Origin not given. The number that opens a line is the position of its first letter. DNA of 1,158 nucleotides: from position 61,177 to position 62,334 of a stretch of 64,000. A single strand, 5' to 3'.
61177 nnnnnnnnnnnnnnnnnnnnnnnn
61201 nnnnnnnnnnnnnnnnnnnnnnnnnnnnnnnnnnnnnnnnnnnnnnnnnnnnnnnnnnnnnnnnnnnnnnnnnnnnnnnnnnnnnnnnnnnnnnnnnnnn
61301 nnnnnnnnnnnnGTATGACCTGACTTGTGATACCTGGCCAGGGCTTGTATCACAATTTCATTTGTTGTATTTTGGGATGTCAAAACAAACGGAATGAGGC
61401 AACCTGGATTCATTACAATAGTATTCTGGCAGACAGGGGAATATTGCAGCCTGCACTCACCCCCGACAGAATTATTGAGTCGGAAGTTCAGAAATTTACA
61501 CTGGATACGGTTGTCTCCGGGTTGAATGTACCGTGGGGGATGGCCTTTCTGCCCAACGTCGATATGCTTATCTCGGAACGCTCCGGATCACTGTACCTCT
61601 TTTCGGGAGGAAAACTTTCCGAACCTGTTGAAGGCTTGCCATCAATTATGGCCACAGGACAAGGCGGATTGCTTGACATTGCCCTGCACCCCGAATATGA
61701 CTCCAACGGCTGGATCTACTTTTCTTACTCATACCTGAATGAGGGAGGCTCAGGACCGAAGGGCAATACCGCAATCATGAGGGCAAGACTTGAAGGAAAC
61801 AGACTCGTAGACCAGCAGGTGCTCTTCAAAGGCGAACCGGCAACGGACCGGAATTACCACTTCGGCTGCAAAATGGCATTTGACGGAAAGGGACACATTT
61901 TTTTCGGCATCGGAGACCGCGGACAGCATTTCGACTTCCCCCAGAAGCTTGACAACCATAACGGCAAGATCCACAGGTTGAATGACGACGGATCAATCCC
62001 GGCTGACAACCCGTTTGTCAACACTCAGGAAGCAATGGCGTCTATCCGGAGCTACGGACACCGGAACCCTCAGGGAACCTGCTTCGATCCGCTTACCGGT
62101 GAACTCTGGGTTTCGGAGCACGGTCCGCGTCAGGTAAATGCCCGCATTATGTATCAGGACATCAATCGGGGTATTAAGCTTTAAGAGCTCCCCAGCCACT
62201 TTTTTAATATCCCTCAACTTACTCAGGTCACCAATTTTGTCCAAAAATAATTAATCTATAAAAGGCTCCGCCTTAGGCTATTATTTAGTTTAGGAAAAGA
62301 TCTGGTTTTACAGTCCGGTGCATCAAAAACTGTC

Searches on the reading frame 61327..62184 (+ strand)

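Call 21: search_protein_families(library=pfam, proteins=[window:61327-62184:+], max_evalue=0.001)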
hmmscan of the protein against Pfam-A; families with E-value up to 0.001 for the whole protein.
window:61327-62184:+ (285 aa): 1 family
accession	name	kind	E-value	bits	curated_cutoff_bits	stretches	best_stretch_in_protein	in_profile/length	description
PF07995.17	GSDH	-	4.8e-73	246.8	25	1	66-269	1-204/332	Glucose / Sorbosone dehydrogenase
